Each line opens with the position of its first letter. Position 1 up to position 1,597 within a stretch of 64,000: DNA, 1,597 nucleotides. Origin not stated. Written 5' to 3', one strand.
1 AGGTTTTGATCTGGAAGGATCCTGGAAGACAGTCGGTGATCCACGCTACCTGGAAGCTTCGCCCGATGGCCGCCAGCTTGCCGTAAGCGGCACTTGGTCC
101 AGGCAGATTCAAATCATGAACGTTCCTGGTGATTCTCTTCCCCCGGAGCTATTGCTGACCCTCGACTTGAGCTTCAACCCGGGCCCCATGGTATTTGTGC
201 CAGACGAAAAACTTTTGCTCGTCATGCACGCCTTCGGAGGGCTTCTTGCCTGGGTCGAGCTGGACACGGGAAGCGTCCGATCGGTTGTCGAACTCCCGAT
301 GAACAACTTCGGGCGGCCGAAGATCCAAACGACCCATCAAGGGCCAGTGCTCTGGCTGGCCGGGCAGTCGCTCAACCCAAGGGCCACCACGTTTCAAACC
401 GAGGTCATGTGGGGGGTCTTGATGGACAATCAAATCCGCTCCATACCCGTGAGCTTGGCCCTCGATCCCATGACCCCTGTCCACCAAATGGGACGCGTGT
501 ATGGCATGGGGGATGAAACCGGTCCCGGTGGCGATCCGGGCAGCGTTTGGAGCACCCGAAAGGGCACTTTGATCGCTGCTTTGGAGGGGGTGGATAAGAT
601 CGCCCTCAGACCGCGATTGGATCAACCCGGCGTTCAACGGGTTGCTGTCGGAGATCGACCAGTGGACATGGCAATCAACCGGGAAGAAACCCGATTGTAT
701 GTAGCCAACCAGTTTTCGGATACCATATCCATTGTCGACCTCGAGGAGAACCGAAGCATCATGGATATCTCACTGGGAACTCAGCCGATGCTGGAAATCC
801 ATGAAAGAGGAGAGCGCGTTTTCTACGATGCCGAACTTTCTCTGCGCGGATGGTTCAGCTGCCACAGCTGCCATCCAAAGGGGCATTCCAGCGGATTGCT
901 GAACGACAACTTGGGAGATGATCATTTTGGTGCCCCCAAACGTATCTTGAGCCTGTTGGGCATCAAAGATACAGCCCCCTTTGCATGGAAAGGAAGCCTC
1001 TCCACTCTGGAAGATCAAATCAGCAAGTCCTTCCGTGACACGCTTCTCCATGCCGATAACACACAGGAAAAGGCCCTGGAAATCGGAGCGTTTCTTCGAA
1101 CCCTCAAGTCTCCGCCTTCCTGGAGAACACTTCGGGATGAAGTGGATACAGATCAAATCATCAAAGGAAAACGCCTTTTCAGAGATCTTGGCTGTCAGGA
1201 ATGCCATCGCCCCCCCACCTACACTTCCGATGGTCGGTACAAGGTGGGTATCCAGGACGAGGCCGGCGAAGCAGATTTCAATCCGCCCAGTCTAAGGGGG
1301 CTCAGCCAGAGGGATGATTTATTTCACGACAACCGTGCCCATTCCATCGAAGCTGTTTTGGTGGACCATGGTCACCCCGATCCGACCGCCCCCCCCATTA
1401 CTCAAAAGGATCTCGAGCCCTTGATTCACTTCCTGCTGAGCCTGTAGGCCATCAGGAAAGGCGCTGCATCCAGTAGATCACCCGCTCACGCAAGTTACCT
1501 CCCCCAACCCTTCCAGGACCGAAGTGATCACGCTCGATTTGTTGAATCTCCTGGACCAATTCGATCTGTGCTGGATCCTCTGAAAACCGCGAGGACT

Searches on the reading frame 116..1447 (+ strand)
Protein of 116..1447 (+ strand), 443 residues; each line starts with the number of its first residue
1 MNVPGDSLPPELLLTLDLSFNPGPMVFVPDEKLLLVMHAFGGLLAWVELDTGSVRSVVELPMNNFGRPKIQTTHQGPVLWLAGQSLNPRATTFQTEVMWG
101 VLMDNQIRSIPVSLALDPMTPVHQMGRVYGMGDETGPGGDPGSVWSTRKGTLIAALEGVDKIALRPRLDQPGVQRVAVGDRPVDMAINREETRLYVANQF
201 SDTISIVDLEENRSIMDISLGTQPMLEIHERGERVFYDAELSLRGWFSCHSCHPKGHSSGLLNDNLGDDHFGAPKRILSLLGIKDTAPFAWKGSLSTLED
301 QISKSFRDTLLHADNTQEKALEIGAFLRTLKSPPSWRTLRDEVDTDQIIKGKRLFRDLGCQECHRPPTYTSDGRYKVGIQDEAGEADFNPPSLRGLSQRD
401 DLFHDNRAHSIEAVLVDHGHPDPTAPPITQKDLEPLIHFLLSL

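Call 37: search_protein_families(library=pfam, proteins=[window:116-1447:+], max_evalue=0.00001)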
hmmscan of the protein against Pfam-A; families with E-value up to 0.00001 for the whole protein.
window:116-1447:+ (443 aa): 1 family
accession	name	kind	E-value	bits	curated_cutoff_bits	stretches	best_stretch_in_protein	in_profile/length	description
PF03150.19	CCP_MauG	-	5.3e-15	56.8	25.6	1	232-319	7-94/149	Di-haem cytochrome c peroxidase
